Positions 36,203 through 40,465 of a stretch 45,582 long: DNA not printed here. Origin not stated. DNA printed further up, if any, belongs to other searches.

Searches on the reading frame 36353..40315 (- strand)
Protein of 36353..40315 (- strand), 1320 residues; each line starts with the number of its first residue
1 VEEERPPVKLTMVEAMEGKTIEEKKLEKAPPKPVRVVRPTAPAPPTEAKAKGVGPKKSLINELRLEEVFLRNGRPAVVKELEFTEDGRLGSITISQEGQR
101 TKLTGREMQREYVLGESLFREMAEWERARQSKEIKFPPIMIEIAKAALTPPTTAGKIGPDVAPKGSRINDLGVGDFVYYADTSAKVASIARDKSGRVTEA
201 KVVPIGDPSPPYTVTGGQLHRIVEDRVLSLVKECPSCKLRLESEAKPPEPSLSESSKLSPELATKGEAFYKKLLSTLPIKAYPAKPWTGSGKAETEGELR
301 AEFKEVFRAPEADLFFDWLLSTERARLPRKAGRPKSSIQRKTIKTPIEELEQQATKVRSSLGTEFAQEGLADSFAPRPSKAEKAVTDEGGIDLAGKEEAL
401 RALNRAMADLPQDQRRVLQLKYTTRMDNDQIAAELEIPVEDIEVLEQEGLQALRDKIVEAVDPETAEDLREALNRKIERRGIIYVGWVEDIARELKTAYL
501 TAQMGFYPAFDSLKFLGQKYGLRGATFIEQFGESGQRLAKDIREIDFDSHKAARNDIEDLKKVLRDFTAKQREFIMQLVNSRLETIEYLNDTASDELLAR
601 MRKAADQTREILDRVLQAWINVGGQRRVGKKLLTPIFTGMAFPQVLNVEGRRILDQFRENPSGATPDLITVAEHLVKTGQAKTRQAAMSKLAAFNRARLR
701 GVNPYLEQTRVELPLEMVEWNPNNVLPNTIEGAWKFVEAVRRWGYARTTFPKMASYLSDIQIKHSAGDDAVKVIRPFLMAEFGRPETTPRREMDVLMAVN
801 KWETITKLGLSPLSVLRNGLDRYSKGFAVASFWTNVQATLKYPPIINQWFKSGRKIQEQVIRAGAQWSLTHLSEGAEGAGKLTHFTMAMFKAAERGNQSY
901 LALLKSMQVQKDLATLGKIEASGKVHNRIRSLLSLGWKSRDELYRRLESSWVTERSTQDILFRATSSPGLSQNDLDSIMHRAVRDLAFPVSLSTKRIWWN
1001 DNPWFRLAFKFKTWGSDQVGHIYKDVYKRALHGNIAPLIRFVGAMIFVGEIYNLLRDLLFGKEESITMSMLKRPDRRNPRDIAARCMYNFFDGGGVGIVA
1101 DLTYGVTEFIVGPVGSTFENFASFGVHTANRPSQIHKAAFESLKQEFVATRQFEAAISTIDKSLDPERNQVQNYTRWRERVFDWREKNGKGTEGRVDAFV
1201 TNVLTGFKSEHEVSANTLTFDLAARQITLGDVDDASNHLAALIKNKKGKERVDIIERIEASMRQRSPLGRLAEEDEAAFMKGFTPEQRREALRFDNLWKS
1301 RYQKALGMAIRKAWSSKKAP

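Call 32: search_protein_families(library=phrogs, proteins=[window:36353-40315:-], max_evalue=0.001)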
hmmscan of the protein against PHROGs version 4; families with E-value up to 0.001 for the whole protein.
window:36353-40315:- (1320 aa): 1 family
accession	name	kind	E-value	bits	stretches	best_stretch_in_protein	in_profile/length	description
phrog_36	-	transcription regulation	1.8e-05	25.4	1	347-455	77-185/220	transcriptional regulator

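Call 50: search_protein_families(library=pfam, proteins=[window:36353-40315:-], max_evalue=0.01)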
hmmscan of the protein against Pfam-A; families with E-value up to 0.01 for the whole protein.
window:36353-40315:- (1320 aa): 2 families
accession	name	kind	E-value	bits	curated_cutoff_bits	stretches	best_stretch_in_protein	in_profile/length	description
PF04545.22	Sigma70_r4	-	1.3e-06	28.3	24.1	1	406-454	1-49/50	Sigma-70, region 4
PF08281.18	Sigma70_r4_2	-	9.6e-06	25.6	25.7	1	401-443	2-44/54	Sigma-70, region 4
